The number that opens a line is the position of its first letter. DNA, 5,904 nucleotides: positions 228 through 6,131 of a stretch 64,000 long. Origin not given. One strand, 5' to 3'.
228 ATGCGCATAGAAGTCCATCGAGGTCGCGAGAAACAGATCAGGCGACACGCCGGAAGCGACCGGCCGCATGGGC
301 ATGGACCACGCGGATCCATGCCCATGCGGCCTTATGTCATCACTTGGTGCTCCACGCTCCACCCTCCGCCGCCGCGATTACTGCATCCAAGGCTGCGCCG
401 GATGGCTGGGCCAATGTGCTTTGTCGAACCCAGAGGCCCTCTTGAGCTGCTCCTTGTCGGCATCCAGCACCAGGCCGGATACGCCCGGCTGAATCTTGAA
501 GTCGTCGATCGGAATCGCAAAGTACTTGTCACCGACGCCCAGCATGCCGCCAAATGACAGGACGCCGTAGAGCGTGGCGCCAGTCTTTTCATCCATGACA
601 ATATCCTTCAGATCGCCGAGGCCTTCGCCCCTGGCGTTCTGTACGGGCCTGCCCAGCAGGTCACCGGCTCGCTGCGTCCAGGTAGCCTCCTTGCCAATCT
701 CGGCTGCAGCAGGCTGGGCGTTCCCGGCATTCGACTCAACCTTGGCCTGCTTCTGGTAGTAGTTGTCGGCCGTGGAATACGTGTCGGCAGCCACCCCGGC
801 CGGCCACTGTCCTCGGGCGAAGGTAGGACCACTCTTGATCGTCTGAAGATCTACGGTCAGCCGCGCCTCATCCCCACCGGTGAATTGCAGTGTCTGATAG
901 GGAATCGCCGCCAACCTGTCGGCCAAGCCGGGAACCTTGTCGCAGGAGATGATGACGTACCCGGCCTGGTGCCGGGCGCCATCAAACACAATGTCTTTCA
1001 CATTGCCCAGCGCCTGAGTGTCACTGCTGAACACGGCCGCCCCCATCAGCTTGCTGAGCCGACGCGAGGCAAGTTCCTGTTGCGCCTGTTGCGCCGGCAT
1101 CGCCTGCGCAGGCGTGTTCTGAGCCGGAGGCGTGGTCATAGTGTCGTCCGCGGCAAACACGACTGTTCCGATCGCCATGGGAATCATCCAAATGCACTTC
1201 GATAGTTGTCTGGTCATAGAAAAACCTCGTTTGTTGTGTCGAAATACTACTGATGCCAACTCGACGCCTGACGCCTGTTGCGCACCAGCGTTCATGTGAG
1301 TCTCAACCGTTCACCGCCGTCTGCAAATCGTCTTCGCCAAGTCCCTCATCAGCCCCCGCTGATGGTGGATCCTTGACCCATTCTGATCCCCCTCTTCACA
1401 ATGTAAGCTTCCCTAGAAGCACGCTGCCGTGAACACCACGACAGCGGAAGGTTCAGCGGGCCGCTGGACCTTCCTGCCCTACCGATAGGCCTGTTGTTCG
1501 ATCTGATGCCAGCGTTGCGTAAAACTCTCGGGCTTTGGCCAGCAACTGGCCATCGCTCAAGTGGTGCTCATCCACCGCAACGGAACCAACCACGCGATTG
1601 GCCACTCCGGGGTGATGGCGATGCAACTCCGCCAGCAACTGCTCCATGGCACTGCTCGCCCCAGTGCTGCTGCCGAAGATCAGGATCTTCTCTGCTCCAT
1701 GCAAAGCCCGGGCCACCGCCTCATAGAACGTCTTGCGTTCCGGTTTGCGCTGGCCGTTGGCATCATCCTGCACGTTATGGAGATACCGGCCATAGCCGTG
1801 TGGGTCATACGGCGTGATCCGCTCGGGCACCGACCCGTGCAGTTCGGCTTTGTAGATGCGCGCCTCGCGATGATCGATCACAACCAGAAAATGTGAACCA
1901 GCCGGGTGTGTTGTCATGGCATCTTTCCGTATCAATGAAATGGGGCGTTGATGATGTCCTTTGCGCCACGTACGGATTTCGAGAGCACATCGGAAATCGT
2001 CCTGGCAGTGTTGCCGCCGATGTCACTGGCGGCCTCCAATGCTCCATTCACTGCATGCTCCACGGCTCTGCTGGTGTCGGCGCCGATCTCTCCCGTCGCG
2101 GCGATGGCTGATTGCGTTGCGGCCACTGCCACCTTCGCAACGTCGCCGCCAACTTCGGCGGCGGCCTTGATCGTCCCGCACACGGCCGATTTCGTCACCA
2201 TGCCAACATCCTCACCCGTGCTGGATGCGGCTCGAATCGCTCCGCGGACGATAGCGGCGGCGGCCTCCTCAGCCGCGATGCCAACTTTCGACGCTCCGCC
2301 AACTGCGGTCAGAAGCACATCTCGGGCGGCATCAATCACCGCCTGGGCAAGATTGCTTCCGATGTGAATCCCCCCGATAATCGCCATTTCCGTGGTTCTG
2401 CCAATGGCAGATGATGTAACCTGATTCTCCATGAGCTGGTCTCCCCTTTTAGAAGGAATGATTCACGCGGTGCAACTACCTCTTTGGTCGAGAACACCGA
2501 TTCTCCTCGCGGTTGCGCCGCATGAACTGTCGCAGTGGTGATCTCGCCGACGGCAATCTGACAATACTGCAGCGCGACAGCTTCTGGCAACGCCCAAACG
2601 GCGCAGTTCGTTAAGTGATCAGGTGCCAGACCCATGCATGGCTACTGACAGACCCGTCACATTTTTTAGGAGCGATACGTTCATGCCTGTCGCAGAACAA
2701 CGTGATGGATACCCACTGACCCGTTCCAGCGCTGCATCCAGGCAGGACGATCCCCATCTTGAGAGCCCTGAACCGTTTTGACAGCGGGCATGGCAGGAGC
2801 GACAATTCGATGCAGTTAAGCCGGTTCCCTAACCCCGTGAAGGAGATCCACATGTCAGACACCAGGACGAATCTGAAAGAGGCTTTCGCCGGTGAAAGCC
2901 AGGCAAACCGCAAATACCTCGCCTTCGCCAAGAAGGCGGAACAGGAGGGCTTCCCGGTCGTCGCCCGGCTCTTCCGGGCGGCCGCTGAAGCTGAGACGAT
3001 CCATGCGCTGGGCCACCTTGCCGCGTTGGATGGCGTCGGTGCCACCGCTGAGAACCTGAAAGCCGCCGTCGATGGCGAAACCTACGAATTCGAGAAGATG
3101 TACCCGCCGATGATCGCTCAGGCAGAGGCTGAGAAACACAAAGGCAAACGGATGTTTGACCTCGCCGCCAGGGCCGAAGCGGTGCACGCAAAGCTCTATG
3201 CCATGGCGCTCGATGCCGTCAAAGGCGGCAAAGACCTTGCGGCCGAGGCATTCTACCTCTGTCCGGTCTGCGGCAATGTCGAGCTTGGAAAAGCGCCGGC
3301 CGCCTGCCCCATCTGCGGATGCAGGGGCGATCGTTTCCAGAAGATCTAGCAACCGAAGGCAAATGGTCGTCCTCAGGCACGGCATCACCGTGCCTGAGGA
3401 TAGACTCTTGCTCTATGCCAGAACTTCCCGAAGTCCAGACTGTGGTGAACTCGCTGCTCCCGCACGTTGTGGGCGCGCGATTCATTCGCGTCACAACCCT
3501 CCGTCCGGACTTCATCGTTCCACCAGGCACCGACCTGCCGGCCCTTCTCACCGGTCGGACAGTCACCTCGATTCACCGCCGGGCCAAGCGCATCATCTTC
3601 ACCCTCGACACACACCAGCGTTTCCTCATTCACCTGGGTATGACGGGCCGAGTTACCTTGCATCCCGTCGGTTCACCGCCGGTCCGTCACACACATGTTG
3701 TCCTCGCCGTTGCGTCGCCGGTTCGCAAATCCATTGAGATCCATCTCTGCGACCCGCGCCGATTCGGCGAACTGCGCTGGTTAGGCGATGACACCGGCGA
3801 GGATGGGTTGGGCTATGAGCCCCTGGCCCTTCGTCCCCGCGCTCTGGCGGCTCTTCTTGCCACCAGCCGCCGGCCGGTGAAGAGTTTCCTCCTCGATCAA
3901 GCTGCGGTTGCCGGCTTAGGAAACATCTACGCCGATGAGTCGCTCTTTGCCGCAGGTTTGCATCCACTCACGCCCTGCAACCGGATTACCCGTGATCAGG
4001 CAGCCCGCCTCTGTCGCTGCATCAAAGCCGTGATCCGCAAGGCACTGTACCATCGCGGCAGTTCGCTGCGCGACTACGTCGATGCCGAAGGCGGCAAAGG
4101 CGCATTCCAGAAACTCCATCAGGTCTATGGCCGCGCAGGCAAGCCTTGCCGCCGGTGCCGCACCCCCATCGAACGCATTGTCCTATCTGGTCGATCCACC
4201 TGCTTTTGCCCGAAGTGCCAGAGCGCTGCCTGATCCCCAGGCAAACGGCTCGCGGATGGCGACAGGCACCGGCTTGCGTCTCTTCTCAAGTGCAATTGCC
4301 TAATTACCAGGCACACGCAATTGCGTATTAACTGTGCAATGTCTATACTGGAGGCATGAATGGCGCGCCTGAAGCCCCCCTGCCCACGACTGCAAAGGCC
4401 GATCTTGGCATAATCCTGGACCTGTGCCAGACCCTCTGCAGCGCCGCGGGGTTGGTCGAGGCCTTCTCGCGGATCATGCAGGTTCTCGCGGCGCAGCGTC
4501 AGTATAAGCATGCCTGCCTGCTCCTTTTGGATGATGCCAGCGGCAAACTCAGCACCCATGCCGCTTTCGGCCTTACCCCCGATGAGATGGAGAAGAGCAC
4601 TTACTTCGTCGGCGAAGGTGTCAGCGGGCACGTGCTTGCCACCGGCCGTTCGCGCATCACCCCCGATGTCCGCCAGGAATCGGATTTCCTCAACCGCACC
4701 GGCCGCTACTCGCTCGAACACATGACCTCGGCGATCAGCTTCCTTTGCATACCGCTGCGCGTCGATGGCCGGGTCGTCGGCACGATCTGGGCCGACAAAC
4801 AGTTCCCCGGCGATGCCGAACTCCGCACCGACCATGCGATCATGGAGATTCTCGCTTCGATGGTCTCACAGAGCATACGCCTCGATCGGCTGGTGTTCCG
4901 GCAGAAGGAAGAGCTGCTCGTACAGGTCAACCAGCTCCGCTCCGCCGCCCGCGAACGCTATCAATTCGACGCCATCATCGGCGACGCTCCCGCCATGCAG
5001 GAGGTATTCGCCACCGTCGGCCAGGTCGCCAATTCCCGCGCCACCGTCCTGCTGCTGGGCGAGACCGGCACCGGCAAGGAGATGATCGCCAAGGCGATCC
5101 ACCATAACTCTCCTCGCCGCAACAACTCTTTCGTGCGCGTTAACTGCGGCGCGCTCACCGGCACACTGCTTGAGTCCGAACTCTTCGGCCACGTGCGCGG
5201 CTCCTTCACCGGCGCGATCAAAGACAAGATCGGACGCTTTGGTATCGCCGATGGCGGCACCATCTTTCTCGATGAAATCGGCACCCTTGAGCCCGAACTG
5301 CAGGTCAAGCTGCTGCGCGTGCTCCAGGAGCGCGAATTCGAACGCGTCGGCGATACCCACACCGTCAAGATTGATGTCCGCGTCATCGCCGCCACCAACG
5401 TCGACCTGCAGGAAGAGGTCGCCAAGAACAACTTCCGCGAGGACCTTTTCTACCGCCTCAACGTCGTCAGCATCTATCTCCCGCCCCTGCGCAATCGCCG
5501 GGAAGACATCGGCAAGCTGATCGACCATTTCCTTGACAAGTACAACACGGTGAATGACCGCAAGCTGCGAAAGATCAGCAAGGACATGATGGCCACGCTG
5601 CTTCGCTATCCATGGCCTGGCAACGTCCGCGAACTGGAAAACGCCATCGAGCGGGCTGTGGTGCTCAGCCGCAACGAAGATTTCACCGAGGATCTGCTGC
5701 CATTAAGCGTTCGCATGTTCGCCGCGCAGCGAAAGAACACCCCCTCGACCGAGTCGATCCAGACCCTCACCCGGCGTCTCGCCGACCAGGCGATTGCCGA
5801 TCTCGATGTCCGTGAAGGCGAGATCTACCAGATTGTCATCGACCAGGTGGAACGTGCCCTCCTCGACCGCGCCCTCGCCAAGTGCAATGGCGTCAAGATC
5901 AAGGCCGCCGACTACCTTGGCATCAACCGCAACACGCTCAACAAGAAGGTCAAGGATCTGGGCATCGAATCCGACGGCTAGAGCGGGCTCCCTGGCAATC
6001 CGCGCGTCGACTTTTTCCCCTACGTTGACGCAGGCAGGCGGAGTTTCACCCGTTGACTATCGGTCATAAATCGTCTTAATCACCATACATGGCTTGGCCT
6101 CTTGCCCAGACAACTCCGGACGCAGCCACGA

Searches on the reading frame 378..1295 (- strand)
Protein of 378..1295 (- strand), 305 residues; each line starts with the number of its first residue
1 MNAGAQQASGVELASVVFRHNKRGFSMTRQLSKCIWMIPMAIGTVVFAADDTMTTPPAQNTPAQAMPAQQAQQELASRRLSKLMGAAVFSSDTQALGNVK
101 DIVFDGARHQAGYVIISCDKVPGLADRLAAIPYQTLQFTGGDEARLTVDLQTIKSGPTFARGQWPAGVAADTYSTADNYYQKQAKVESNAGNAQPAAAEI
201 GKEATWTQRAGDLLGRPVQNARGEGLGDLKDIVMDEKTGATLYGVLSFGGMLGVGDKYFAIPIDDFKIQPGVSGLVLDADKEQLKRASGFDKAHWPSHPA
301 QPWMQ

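Call 40: search_protein_families(library=pfam, proteins=[window:378-1295:-], max_evalue=0.00001)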
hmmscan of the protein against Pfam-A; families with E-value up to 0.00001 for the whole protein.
window:378-1295:- (305 aa): 1 family
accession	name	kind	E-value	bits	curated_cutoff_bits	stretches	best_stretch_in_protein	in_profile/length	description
PF05239.21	PRC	-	3.3e-20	72.3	21.2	2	210-283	6-77/78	PRC-barrel domain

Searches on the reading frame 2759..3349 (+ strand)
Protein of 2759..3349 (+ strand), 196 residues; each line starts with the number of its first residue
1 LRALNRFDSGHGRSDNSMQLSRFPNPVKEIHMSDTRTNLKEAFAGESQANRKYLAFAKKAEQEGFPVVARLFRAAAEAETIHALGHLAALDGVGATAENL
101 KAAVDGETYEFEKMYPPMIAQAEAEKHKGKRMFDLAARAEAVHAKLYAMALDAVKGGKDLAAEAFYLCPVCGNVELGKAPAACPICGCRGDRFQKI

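Call 40: search_protein_families(library=pfam, proteins=[window:2759-3349:+], max_evalue=0.00001)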
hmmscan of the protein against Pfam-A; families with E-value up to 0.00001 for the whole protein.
window:2759-3349:+ (196 aa): 1 family
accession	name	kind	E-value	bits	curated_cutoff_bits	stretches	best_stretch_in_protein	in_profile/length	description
PF02915.23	Rubrerythrin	-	3.6e-20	73.2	22.8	1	38-150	2-136/137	Rubrerythrin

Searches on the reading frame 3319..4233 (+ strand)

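Call 82: search_protein_families(library=ncbifam, proteins=[window:3319-4233:+], max_evalue=0.00001)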
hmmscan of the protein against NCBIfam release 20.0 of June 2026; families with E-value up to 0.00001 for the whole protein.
window:3319-4233:+ (304 aa): 7 families
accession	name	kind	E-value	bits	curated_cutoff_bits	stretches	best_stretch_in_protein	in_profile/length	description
NF002211.1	PRK01103.1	equivalog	1e-81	274.5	212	1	33-301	1-273/274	bifunctional DNA-formamidopyrimidine glycosylase/DNA-(apurinic or apyrimidinic site) lyase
TIGR00577.1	fpg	equivalog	7e-73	245.3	203.3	1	33-301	1-276/276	DNA-formamidopyrimidine glycosylase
NF011385.0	PRK14810.1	equivalog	1.2e-70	238.1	423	1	33-301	1-271/272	DNA-formamidopyrimidine glycosylase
NF010551.0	PRK13945.1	equivalog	6.4e-59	199.6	348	1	33-301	1-281/282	DNA-formamidopyrimidine glycosylase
NF011386.0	PRK14811.1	equivalog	2.6e-58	197.4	414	1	33-302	1-263/269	DNA-formamidopyrimidine glycosylase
NF007763.0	PRK10445.1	equivalog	1.1e-22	80.7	252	1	33-301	1-262/263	endonuclease VIII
NF040775.1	endonuc_Nei2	equivalog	1.4e-22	80.4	400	1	76-301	37-251/252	endonuclease VIII Nei2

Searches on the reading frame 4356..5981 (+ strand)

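Call 40: search_protein_families(library=pfam, proteins=[window:4356-5981:+], max_evalue=0.00001)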
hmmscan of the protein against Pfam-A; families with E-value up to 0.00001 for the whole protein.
window:4356-5981:+ (541 aa): 8 families
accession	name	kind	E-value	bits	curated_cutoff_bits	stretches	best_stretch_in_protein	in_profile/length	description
PF00158.32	Sigma54_activat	-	4.3e-71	238.5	20.2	1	207-373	1-167/168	Sigma-54 interaction domain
PF25601.1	AAA_lid_14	-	1.4e-25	89.3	27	1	379-460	1-82/87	AAA+ ATPase lid domain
PF14532.12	Sigma54_activ_2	-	3.8e-20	73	25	1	208-378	1-138/138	Sigma-54 interaction domain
PF01590.32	GAF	-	5.4e-13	50.1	22.4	1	33-174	2-133/133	GAF domain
PF02954.25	HTH_8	-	1.5e-11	44.2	22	1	496-533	3-40/42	Bacterial regulatory protein, Fis family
PF07728.20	AAA_5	-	3.1e-10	40.6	22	1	231-351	2-125/139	AAA domain (dynein-related subfamily)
PF13185.12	GAF_2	-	3.8e-10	40.5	28.6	1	39-171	10-132/136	GAF domain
PF00004.35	AAA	-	4.2e-07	30.9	21.2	1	231-352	1-111/131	ATPase family associated with various cellular activities (AAA)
